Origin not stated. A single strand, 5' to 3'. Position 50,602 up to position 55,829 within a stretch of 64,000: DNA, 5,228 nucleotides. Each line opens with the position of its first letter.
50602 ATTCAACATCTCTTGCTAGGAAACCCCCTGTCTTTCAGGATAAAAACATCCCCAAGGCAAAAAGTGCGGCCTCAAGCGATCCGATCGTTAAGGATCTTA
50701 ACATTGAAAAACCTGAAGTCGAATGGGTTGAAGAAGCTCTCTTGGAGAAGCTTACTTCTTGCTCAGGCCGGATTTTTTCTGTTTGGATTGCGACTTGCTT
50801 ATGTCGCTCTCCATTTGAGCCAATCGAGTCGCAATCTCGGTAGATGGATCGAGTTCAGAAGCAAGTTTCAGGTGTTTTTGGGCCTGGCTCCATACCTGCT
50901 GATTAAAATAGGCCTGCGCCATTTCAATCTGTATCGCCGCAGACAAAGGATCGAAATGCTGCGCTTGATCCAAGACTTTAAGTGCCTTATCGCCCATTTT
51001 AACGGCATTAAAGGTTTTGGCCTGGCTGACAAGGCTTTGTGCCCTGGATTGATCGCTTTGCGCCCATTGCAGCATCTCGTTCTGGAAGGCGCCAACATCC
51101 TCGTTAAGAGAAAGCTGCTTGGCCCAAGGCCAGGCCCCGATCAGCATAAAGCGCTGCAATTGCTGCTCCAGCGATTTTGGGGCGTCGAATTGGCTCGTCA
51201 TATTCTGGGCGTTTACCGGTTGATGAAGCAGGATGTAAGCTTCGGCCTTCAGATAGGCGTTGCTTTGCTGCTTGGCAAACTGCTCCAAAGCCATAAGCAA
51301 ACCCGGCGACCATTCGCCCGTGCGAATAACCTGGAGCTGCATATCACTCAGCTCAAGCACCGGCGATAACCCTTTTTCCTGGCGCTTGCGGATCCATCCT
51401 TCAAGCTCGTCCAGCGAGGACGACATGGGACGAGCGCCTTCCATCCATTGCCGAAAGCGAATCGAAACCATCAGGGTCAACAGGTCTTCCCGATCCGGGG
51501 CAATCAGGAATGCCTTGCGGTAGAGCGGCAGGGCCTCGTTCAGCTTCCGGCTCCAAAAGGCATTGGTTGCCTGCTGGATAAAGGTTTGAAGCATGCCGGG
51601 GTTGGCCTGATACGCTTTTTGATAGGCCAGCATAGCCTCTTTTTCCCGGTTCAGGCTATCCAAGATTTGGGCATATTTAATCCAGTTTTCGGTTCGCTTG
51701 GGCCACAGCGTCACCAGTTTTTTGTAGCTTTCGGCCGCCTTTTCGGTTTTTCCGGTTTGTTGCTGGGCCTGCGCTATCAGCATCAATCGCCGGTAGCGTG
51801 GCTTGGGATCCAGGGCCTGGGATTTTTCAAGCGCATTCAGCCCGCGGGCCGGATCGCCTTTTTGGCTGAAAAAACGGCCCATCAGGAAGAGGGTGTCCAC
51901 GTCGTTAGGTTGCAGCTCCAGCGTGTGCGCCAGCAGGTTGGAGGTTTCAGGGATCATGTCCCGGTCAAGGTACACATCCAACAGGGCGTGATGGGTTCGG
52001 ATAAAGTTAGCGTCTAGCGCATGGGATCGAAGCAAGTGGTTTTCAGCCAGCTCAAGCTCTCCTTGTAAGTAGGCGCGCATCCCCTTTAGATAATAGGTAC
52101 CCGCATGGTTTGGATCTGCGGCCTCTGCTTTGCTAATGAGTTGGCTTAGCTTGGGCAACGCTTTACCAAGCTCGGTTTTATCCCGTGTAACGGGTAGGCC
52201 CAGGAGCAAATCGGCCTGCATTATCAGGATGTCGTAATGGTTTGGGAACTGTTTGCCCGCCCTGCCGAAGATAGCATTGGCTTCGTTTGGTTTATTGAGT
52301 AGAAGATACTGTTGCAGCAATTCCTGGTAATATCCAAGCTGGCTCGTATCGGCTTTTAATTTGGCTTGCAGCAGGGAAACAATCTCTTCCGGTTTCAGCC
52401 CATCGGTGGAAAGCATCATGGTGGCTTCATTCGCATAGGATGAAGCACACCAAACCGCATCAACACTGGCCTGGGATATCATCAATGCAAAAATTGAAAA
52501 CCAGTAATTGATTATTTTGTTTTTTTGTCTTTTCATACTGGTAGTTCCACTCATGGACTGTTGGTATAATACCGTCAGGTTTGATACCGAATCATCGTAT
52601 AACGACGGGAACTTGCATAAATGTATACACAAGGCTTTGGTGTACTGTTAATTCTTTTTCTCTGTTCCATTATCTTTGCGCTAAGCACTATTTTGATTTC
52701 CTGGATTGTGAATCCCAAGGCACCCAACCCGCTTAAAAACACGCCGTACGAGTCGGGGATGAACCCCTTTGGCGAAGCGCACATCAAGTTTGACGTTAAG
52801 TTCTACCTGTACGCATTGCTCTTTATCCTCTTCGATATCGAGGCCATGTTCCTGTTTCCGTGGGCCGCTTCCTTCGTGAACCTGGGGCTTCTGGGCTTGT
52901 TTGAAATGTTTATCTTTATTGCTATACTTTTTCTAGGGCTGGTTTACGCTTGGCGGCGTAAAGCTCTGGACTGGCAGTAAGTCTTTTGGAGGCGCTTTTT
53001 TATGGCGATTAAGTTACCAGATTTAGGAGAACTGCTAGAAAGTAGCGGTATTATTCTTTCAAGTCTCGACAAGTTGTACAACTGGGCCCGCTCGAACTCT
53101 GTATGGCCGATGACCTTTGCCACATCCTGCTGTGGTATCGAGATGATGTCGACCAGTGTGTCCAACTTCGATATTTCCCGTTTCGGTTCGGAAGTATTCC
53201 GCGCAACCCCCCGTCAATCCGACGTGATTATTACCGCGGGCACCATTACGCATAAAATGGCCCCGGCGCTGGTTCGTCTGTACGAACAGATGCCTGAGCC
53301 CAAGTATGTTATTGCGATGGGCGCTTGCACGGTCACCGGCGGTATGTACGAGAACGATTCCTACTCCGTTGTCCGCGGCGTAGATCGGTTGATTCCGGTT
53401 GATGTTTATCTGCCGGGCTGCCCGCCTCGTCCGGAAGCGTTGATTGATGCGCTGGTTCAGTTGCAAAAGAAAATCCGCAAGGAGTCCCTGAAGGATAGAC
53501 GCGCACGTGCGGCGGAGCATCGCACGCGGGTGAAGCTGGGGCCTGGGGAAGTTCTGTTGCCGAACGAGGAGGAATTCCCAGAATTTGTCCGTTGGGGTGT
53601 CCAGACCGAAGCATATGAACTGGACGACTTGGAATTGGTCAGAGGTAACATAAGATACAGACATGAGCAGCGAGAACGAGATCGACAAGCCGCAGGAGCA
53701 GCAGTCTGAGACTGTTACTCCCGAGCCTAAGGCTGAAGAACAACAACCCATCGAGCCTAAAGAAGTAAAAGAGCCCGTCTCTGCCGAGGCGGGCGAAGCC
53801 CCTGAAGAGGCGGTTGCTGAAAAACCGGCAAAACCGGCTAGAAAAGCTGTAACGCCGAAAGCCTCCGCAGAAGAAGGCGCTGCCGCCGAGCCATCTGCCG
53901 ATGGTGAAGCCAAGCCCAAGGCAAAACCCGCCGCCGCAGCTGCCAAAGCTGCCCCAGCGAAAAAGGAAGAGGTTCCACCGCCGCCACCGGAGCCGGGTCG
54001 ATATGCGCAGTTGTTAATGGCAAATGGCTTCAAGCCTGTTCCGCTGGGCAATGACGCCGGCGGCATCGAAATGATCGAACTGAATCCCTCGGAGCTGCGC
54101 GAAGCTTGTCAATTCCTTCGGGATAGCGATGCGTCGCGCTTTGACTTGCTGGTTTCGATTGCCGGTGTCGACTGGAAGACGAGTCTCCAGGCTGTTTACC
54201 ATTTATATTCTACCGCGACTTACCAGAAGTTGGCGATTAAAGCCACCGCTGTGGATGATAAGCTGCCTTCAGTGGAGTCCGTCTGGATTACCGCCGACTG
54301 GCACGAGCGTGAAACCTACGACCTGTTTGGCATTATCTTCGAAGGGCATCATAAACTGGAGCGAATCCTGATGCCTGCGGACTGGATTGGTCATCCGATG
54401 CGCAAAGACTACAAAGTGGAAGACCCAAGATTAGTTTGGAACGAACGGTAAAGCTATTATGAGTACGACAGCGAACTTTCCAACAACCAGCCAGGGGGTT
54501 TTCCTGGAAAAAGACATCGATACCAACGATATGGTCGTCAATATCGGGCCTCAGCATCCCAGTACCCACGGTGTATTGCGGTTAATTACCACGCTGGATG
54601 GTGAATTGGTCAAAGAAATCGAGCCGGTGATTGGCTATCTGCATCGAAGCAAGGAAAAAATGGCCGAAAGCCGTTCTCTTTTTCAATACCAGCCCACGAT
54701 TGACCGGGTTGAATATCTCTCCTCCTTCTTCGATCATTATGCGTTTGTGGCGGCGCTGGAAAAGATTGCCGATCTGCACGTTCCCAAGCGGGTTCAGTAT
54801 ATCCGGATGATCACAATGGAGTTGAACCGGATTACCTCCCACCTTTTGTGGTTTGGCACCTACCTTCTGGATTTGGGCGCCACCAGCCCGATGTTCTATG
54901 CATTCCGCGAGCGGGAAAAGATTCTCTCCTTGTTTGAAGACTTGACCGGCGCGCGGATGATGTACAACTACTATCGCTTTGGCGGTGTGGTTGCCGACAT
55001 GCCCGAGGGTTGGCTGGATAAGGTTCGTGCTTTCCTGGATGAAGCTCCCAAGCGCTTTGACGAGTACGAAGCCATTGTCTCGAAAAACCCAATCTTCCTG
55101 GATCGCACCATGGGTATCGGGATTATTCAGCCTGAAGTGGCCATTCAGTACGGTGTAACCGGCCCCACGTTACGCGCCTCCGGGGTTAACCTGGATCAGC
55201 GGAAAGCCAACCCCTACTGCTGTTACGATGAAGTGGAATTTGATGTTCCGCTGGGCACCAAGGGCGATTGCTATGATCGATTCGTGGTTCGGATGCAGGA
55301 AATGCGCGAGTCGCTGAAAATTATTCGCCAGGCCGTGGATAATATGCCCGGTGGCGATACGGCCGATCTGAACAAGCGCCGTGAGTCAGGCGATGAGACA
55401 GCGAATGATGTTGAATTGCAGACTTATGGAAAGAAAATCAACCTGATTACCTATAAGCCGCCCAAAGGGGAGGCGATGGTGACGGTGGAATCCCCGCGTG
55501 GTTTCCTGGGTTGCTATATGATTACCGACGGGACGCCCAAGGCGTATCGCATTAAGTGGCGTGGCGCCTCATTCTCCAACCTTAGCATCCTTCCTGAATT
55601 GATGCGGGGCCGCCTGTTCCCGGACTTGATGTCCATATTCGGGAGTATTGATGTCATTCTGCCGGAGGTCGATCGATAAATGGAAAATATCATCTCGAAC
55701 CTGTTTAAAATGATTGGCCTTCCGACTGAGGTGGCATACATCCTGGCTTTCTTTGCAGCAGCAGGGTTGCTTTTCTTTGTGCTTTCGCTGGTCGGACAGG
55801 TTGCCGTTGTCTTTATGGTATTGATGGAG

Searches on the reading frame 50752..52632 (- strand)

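Call 21: search_protein_families(library=pfam, proteins=[window:50752-52632:-], max_evalue=0.001)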
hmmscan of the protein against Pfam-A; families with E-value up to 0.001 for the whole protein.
window:50752-52632:- (626 aa): 13 families
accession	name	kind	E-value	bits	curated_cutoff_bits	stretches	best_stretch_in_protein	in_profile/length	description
PF13428.12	TPR_14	-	1.8e-17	62.5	23.5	0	283-323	4-44/44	Tetratricopeptide repeat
PF07719.23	TPR_2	-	2.2e-15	55.8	27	0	316-346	3-33/34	Tetratricopeptide repeat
PF14559.12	TPR_19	-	8.8e-15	55.2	25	1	548-603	8-64/68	Tetratricopeptide repeat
PF13181.12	TPR_8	-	7.3e-11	41.8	25.7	0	315-345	2-32/34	Tetratricopeptide repeat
PF00515.34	TPR_1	-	2.3e-10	40.3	27.8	0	283-312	4-33/34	Tetratricopeptide repeat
PF23914.1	TPR_CcmH_CycH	-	2.7e-07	31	42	0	284-374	54-147/158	Cytochrome c-type biogenesis protein H TPR domain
PF13174.12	TPR_6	-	3.6e-07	30.8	26.3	0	283-312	3-32/33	Tetratricopeptide repeat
PF13432.12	TPR_16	-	6.9e-07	30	32.7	1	286-346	3-63/65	Tetratricopeptide repeat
PF12895.13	ANAPC3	-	1.3e-06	29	27.2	0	236-305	14-81/82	Anaphase-promoting complex, cyclosome, subunit 3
PF13371.12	TPR_9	-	2.6e-06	27.8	35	0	548-607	12-71/73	Tetratricopeptide repeat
PF13424.12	TPR_12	-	3.7e-06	27.5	30.1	0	531-595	10-75/77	Tetratricopeptide repeat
PF13414.12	TPR_11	-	0.00015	21.9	26.8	0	548-578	11-41/42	TPR repeat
PF23240.1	HAT_PRP39_N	-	0.00033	21.2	27.7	0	285-351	20-85/168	PRP39 N-terminal HAT repeat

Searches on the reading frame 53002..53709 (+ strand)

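Call 21: search_protein_families(library=pfam, proteins=[window:53002-53709:+], max_evalue=0.001)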
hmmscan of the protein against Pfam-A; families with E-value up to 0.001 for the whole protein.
window:53002-53709:+ (235 aa): 1 family
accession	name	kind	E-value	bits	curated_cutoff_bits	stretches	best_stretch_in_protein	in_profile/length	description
PF01058.29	Oxidored_q6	-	1.8e-29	102.5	27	1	43-154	3-128/128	NADH ubiquinone oxidoreductase, 20 Kd subunit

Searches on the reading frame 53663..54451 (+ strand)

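Call 21: search_protein_families(library=pfam, proteins=[window:53663-54451:+], max_evalue=0.001)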
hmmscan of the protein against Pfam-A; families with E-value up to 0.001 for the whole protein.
window:53663-54451:+ (262 aa): 1 family
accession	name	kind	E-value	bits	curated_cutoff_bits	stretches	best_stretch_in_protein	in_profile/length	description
PF00329.25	Complex1_30kDa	-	1.8e-40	138.8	22.5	1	139-254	2-122/124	Respiratory-chain NADH dehydrogenase, 30 Kd subunit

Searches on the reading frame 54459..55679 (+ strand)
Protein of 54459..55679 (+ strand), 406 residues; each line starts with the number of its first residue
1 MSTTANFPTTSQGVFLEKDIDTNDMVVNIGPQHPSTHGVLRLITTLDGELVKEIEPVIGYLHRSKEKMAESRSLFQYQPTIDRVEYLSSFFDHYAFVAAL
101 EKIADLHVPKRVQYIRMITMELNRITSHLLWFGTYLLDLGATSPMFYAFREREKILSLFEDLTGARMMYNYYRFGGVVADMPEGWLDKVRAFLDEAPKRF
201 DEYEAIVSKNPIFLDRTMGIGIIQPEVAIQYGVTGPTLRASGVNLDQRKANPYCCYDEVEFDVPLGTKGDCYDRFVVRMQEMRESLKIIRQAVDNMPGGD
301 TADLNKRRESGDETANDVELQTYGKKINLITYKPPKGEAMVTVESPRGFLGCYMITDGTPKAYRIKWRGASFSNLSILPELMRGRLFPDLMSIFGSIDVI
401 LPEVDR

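Call 21: search_protein_families(library=pfam, proteins=[window:54459-55679:+], max_evalue=0.001)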
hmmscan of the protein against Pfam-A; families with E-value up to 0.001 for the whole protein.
window:54459-55679:+ (406 aa): 1 family
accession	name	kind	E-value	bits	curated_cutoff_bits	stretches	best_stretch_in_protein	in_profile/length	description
PF00346.24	Complex1_49kDa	-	1.6e-100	336.1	24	1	138-406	1-271/271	Respiratory-chain NADH dehydrogenase, 49 Kd subunit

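Call 76: find_homologous_proteins(query=window:54459-55679:+, max_evalue=1e-50)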
Query window:54459-55679:+ (406 aa): 7984 proteins with E <= 1e-50 among 8000 candidates; the best 120 are listed.
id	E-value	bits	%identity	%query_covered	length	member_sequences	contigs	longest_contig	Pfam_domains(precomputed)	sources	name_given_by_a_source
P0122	8.4e-247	837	89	100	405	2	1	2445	PF00346.25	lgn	-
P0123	5.6e-241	818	85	100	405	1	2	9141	PF00346.25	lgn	-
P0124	6.9e-241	817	86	100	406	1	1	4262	PF00346.25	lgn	-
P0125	2.2e-240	816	84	100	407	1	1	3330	PF00346.25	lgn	-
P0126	9.6e-240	813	87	97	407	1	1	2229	PF00346.25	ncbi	-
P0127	2.5e-239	812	84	100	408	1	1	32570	PF00346.25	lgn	-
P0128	4.9e-238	808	85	100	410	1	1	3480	PF00346.25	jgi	jgi:NADH dehydrogenase I D subunit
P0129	5.0e-238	808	85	100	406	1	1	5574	PF00346.25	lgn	-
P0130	9.1e-238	807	85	100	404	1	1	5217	PF00346.25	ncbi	-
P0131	2.0e-236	803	84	100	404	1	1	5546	PF00346.25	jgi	jgi:NAD(P)H-quinone oxidoreductase subunit H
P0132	1.3e-235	800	83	100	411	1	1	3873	PF00346.25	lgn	-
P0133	3.8e-235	798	82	100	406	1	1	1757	PF00346.25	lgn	-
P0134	1.3e-230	783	83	100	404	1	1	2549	PF00346.25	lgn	-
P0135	4.3e-230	782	82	100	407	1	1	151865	PF00346.25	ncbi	-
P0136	4.4e-229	778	83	100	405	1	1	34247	PF00346.25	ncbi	-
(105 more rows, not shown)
